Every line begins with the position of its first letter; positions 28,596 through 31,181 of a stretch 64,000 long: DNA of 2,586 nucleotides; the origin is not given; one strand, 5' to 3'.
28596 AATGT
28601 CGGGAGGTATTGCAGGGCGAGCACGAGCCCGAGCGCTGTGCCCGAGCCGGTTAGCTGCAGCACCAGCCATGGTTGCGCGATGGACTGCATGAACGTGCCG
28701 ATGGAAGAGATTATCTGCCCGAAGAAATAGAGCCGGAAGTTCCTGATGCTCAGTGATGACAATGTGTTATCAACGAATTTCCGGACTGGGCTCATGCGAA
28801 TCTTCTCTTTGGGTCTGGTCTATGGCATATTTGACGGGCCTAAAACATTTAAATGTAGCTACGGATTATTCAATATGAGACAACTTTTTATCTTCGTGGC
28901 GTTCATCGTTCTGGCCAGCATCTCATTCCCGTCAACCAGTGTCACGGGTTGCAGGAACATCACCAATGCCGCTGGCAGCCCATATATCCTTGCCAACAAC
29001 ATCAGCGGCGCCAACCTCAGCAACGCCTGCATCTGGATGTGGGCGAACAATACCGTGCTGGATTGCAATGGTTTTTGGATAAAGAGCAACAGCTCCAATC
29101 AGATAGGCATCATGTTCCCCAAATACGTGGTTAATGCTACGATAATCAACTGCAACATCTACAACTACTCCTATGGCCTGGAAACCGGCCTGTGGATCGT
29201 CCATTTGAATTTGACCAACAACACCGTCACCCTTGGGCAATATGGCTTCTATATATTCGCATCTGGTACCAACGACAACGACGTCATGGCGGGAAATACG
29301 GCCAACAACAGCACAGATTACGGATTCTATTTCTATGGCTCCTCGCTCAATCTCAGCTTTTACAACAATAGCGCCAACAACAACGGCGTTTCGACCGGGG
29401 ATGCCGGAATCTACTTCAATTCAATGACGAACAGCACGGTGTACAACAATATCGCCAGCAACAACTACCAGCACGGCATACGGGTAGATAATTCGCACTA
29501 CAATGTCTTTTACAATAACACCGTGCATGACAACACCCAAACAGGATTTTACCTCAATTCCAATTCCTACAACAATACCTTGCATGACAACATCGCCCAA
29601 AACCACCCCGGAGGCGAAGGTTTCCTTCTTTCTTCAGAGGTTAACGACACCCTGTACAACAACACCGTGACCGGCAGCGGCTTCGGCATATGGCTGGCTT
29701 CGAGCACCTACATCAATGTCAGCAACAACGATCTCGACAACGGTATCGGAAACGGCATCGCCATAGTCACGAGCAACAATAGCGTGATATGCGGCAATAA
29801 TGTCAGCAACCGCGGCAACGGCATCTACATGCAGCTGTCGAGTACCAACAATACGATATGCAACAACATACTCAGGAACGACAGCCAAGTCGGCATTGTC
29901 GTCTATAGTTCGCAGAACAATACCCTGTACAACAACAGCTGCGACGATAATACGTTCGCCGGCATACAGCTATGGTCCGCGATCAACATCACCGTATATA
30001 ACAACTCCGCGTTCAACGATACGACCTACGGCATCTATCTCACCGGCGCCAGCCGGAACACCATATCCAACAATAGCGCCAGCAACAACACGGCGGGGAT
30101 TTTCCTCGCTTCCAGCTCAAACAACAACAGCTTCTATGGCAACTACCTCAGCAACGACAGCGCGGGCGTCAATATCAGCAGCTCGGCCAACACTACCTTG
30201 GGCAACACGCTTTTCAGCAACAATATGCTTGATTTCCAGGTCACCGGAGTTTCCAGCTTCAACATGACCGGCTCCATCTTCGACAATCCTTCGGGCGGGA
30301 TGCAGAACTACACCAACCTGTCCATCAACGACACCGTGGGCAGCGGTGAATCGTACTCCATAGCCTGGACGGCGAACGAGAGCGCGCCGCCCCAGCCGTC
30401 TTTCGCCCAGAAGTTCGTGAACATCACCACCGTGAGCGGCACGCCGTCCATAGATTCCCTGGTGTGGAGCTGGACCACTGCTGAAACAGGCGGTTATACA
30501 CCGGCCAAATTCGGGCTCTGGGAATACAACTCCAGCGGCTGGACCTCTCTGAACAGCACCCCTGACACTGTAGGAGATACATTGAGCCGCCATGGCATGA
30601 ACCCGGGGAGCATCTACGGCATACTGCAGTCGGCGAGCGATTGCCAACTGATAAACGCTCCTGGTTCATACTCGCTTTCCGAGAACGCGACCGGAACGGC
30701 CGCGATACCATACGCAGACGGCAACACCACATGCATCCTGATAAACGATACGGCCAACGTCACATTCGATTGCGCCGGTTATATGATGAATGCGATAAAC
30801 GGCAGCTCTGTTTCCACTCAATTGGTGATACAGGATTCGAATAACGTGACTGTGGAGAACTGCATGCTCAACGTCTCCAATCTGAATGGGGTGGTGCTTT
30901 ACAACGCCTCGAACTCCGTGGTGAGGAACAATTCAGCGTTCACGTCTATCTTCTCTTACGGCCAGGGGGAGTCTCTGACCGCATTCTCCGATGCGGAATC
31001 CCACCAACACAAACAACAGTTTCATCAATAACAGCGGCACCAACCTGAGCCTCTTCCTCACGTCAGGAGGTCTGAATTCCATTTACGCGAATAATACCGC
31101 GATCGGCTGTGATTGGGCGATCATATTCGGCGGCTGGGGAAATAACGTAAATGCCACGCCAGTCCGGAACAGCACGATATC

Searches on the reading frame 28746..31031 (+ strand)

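Call 9: search_protein_families(library=pfam, proteins=[window:28746-31031:+], max_evalue=0.01)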
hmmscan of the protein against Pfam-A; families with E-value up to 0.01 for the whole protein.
window:28746-31031:+ (761 aa): 2 families
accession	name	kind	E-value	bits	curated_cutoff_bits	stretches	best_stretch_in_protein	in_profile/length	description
PF13229.12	Beta_helix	-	1.4e-39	135.7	25.9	4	290-421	23-157/158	Right handed beta helix region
PF05048.19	NosD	-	7e-36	124.1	23.6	3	379-509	58-190/212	Periplasmic copper-binding protein (NosD)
